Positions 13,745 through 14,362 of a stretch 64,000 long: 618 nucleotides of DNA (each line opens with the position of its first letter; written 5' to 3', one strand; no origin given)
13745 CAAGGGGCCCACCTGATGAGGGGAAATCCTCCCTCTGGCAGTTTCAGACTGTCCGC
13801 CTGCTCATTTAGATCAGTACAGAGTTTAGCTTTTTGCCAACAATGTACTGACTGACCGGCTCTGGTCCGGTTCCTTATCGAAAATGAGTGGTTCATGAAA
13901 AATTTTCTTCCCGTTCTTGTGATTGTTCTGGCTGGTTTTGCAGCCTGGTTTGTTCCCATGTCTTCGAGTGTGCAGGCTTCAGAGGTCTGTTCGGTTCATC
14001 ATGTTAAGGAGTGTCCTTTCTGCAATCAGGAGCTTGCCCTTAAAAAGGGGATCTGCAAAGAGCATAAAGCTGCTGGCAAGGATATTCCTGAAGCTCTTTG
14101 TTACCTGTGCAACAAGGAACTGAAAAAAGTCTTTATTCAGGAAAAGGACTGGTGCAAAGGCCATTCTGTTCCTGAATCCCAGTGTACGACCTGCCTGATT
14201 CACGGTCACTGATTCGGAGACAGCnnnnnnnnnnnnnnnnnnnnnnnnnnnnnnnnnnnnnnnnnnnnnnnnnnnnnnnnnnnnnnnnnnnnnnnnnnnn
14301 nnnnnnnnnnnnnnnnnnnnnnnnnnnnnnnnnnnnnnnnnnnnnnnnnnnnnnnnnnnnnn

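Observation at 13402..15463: Two small secreted Cys/His-rich proteins upstream of an HME-RND pump that lacks an adjacent outer-membrane factor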

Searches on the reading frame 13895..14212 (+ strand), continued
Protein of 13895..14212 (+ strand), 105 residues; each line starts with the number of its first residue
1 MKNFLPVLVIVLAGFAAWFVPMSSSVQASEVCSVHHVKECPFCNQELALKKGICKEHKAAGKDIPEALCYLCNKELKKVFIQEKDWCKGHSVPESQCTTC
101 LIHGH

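Call 87: get_annotated_region(hit=H1, flank=7000)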
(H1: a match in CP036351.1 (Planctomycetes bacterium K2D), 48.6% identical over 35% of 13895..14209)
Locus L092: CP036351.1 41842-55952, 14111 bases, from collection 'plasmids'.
description: Planctomycetes bacterium K2D plasmid pK2D_1, complete sequence
organism: Planctomycetes bacterium K2D (NCBI taxid 2527962)
taxonomy: Bacteria; Planctomycetota; ; ; ; ; Planctomycetes bacterium K2D
host: -; source: -; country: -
typing (MOB-suite, as given by PLSDB): mobilizable; relaxase MOBF
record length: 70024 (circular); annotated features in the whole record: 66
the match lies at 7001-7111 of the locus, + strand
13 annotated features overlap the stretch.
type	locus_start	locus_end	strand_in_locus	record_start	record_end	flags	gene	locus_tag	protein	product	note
CDS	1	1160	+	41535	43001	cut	czcC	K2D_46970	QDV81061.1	Cobalt-zinc-cadmium resistance protein CzcC precursor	-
CDS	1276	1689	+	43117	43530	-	-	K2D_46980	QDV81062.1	hypothetical protein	-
CDS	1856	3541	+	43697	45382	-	czcB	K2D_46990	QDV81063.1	Cobalt-zinc-cadmium resistance protein CzcB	-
CDS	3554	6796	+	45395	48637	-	czcA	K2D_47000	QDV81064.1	Cobalt-zinc-cadmium resistance protein CzcA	-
CDS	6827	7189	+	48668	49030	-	-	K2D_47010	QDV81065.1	hypothetical protein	-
CDS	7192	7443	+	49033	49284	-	-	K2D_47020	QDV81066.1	hypothetical protein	-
CDS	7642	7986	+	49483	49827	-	-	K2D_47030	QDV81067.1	Heavy-metal-associated domain protein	-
CDS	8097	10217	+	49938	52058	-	cadA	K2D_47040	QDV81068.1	putative cadmium-transporting ATPase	-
CDS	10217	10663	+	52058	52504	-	trxA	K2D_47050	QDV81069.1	Thioredoxin-1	-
CDS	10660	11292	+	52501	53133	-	czcD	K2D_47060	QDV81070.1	Cadmium, cobalt and zinc/H(+)-K(+) antiporter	-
CDS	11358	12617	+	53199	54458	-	cypC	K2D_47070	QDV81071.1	Fatty-acid peroxygenase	-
CDS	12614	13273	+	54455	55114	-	-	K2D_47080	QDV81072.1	ferrous iron efflux protein F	-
CDS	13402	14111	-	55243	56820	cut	-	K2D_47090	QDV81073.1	hypothetical protein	-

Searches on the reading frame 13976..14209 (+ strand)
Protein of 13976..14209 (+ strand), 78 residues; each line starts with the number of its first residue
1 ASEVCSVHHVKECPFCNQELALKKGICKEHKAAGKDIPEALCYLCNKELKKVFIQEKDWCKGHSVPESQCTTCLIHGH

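Call 32: search_solved_structures(query=A2, max_evalue=10, show_alignments=2)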
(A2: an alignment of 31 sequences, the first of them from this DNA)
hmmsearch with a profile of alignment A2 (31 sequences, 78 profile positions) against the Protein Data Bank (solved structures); distinct sequences matched with E-value up to 10: 10.
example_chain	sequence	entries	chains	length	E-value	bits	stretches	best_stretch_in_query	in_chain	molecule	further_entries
7pav_A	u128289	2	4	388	0.23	15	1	19-55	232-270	Mucosa-associated lymphoid tissue lymphoma translocation protein 1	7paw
3v4l_A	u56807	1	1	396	0.36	14.4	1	18-55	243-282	Mucosa-associated lymphoid tissue lymphoma translocation protein 1 homolog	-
4i1p_A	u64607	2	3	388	0.39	14.3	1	19-54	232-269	Mucosa-associated lymphoid tissue lymphoma translocation protein 1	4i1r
9mkc_A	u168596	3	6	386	0.39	14.3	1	19-54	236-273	Mucosa-associated lymphoid tissue lymphoma translocation protein 1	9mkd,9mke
8v4x_A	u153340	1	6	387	0.4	14.3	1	19-54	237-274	Mucosa-associated lymphoid tissue lymphoma translocation protein 1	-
3uo8_B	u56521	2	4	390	0.4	14.3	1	19-54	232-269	Mucosa-associated lymphoid tissue lymphoma translocation protein 1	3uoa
3v55_A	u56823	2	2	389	0.4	14.3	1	19-54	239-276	Mucosa-associated lymphoid tissue lymphoma translocation protein 1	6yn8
38go_A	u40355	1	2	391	0.4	14.3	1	19-54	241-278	Mucosa-associated lymphoid tissue lymphoma translocation protein 1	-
6f7i_A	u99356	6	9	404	0.42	14.2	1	19-54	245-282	Mucosa-associated lymphoid tissue lymphoma translocation protein 1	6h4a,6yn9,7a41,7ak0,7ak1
2kmv_A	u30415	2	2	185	0.61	13.7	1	7-61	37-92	Copper-transporting ATPase 1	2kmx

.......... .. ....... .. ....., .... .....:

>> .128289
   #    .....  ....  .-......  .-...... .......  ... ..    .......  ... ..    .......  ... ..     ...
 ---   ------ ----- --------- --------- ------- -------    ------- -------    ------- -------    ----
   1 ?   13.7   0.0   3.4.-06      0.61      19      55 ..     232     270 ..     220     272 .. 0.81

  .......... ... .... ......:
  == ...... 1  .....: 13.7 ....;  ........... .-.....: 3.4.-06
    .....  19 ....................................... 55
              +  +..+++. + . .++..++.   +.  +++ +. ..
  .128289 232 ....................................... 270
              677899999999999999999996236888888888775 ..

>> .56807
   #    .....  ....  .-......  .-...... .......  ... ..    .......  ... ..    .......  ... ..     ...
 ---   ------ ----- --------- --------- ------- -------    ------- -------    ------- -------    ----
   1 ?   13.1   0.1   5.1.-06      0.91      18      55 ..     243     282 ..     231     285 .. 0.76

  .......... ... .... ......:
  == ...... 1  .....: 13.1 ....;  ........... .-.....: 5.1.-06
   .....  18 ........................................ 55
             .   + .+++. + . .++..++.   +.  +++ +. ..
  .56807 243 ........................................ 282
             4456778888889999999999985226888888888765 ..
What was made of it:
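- Tried and rejected: A PDB sequence-profile search with the module gave only noise, E>=0.23 (call 32).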

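Call 34: find_related_loci(query=A2, collection=metagenome_contigs, flank=8000)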
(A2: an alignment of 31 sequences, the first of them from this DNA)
Query A2 (78 aa) in metagenome_contigs; peptide patterns used: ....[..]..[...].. (x = any residue, [..] = any of these).
600 stretches matched a pattern (row limit reached: there are more); 511 encode a relative of the query (tblastn E <= 1e-3); the best 80 are kept; 80 distinct loci.
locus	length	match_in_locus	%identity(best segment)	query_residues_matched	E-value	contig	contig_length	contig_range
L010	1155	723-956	100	1-78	2e-51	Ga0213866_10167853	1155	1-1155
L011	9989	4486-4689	49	1-73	1e-19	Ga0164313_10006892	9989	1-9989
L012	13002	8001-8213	50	1-74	2e-19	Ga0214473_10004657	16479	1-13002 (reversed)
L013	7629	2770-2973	42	1-73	3e-19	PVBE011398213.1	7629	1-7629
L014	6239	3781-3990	45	1-73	1e-18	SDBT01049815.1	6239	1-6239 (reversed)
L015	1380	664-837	52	11-73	3e-18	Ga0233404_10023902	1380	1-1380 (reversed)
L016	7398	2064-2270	47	2-73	6e-18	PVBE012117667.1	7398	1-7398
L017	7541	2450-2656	42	2-73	8e-18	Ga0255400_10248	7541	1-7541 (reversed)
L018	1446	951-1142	45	5-73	8e-18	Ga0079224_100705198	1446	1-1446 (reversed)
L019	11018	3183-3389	47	1-73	1e-17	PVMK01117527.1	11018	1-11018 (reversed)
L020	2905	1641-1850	47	1-73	1e-17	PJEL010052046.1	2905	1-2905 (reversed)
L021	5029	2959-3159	49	4-73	2e-17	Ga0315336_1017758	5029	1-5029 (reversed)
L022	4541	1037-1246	44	1-73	3e-17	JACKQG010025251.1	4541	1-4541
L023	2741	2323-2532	49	1-73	3e-17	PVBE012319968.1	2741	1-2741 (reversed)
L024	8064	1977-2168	43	5-73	5e-17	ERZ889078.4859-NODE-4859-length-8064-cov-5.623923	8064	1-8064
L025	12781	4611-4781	52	12-73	7e-17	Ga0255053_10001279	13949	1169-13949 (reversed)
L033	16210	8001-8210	44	1-73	1e-17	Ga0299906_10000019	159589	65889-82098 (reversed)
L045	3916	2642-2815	49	11-73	2e-14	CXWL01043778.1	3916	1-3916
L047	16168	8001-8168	44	13-73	1e-14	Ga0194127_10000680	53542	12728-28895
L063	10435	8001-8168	43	13-73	7e-13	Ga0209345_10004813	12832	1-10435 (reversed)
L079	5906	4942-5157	44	5-73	5e-11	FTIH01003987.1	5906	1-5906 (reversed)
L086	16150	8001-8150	42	19-73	1e-10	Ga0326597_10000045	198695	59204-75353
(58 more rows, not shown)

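Call 41: search_protein_families(library=pfam, proteins=[L045:594-1094:+, L047:5146-5652:+, L063:5529-6062:+, L033:5989-6417:+, L017:1654-2157:+, L079:4217-4696:+, L019:814-1251:+, L025:2184-2624:+, L086:5401-5844:+], max_evalue=1)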
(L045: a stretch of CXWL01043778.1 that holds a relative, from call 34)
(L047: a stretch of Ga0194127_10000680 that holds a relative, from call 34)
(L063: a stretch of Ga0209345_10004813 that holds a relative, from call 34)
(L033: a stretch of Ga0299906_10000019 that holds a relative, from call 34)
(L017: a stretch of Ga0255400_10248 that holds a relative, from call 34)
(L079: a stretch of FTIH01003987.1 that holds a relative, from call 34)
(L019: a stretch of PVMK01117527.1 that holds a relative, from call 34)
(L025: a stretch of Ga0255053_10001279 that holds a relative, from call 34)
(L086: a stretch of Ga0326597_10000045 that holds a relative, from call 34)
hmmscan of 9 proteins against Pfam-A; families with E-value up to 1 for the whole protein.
L045:594-1094:+ (166 aa): 0 families

L047:5146-5652:+ (168 aa): 0 families

L063:5529-6062:+ (177 aa): 0 families

L033:5989-6417:+ (142 aa): 0 families

L017:1654-2157:+ (167 aa): 0 families

L079:4217-4696:+ (159 aa): 0 families

L019:814-1251:+ (145 aa): 0 families

L025:2184-2624:+ (146 aa): 0 families

L086:5401-5844:+ (147 aa): 0 families

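Call 42: predict_structure(alignment_id=A2)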
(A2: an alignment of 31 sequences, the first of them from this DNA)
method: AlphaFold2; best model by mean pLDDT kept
length: 78 residues; sequences in the alignment: 31
mean_pLDDT: 87.6   pTM: 0.70
mean pLDDT of the five models: 87.6, 87.3, 87.1, 84.5, 83.6
residues with pLDDT >= 90: 47; 70-90: 26; 50-70: 4; < 50: 1
segments of 3 or more residues with pLDDT < 50: none
pLDDT, mean of each block of 10 residues (from residue 1): 82 90 90 89 91 93 90 73
secondary structure, 60 per line:
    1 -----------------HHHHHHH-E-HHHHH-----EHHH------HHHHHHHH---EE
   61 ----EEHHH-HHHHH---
elements in order: H18-24 H28-32 H48-55 H71-75
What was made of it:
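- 13895..14212 (+): ORF2: a 105-aa secreted protein with a signal peptide followed by one three-knuckle Cys3His module. AF2 model with pLDDT 87.6 (call 42).
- The AF2 model is confident (pLDDT 87.6, pTM 0.70) and consists of short helices and loops (call 42). The AF2 model shows a compact, confidently predicted fold (call 42).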

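Call 48: fold_search(model_id=the predicted structure, library=pdb)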
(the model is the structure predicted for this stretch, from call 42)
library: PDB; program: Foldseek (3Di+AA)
matches with E <= 10: 2; with E <= 0.001: 0
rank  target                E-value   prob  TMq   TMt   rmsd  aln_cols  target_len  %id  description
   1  8by4                  9.3e+00  0.02  0.24  0.17   8.8        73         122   14  Crystal structure of Odorant Binding Protein 1 from Aedes albopictus (Asian tiger mosquito) (released 2023-10-18)
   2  7uzw_E                9.9e+00  0.01  0.19  0.10  13.2        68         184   12  Staphylococcus epidermidis RP62a CRISPR effector subcomplex (released 2022-07-06)
